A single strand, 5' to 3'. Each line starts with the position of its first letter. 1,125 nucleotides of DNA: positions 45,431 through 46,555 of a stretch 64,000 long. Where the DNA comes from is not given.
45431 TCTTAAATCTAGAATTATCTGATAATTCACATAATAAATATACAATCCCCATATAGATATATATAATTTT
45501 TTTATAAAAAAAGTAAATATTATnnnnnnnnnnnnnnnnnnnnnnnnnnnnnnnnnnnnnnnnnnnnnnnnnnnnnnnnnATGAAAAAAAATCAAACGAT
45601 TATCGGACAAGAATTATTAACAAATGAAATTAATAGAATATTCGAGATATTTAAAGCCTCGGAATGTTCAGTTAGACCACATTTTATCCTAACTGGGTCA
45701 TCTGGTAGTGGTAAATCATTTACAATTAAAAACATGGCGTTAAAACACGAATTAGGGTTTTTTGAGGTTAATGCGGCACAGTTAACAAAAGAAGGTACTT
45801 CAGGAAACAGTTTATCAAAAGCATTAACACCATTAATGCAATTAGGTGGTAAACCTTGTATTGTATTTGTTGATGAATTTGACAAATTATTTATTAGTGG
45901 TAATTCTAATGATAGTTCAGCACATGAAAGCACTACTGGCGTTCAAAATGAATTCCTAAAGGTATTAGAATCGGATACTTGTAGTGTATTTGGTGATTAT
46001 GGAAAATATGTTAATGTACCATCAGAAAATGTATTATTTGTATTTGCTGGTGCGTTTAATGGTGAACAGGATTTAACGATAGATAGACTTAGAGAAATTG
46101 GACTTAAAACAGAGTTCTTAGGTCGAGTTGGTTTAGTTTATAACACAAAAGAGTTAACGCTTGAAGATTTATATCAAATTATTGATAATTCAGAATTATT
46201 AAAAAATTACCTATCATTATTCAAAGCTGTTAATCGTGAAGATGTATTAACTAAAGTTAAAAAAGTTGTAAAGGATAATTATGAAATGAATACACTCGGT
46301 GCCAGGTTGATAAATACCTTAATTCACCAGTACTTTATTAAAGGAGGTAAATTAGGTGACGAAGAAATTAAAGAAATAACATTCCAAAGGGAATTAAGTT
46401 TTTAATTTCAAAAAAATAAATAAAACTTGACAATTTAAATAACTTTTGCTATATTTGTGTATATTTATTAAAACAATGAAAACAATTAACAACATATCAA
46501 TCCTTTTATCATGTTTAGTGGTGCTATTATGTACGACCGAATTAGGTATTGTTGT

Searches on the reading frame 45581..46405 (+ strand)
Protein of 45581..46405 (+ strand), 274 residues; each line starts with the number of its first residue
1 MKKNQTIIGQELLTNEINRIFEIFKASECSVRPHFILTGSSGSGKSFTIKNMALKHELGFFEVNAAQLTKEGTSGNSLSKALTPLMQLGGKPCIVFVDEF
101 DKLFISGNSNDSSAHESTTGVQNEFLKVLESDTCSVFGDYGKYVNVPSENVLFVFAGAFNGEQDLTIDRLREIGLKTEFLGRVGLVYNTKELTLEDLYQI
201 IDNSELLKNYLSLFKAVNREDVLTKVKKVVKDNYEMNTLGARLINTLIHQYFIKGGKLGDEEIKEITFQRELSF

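Call 12: search_protein_families(library=pfam, proteins=[window:45581-46405:+], max_evalue=0.001)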
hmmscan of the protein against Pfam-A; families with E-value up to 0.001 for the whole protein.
window:45581-46405:+ (274 aa): 5 families
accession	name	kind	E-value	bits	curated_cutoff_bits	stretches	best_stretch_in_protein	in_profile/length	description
PF00004.35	AAA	-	2.9e-13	50.9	21.2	1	36-156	2-107/131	ATPase family associated with various cellular activities (AAA)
PF07724.20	AAA_2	-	6e-09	36.6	27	1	39-183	10-163/166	AAA domain (Cdc48 subfamily)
PF09820.16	AAA-ATPase_like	-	0.00011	22.5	26.1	1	67-131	119-179/201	Predicted AAA-ATPase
PF13401.12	AAA_22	-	0.00021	22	27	0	34-69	7-45/130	AAA domain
PF13191.12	AAA_16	-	0.00026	22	32.6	0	15-62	7-57/167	AAA ATPase domain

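Call 53: search_solved_structures(query=window:45581-46405:+, max_evalue=0.001, show_alignments=1)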
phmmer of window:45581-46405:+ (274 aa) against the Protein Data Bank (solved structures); distinct sequences matched with E-value up to 0.001: 71 (the best 60 are shown).
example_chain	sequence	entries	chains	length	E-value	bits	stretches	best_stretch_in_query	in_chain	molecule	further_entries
8yd0_A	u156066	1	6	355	9.7e-14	54.6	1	32-175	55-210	ATP-dependent Clp protease ATP-binding subunit ClpX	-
1um8_A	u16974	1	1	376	2.3e-12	50.1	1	32-169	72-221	ATP-dependent Clp protease ATP-binding subunit clpX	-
6vfs_E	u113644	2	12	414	6.4e-12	48.7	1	32-226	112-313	ATP-dependent Clp protease ATP-binding subunit ClpX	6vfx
6sfw_O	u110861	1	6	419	4.2e-11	46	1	32-172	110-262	ATP-dependent Clp protease ATP-binding subunit ClpX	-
6wr2_A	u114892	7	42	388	5.3e-11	45.7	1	33-167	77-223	ATP-dependent Clp protease ATP-binding subunit ClpX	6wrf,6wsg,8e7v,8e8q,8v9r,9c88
9c87_A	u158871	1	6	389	5.3e-11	45.7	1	33-167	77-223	ATP-dependent Clp protease ATP-binding subunit ClpX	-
4i34_A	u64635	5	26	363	6.6e-11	45.4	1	33-168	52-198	ATP-dependent Clp protease ATP-binding subunit ClpX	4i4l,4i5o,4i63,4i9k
9ndj_F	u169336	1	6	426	1.1e-10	44.6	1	32-169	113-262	ATP-dependent Clp protease ATP-binding subunit ClpX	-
8e91_A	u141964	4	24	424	1.1e-10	44.6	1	33-168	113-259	ATP-dependent Clp protease ATP-binding subunit ClpX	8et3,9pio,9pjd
6po1_A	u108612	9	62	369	1.2e-10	44.6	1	33-167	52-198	ATP-dependent Clp protease ATP-binding subunit ClpX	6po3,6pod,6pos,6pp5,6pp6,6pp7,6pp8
3hws_A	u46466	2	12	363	1.7e-10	44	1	33-168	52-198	ATP-dependent Clp protease ATP-binding subunit clpX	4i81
3hte_A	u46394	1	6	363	1.7e-10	44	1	33-168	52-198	ATP-dependent Clp protease ATP-binding subunit clpX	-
6kww_M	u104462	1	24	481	8.8e-10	41.7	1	85-250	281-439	ATP-dependent protease ATPase subunit HslU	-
7mhb_A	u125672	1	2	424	1.8e-08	37.4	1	91-250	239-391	ATP-dependent protease ATPase subunit HslU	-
1ofh_A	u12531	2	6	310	3.7e-08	36.4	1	31-250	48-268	ATP-DEPENDENT HSL PROTEASE ATP-BINDING SUBUNIT HSLU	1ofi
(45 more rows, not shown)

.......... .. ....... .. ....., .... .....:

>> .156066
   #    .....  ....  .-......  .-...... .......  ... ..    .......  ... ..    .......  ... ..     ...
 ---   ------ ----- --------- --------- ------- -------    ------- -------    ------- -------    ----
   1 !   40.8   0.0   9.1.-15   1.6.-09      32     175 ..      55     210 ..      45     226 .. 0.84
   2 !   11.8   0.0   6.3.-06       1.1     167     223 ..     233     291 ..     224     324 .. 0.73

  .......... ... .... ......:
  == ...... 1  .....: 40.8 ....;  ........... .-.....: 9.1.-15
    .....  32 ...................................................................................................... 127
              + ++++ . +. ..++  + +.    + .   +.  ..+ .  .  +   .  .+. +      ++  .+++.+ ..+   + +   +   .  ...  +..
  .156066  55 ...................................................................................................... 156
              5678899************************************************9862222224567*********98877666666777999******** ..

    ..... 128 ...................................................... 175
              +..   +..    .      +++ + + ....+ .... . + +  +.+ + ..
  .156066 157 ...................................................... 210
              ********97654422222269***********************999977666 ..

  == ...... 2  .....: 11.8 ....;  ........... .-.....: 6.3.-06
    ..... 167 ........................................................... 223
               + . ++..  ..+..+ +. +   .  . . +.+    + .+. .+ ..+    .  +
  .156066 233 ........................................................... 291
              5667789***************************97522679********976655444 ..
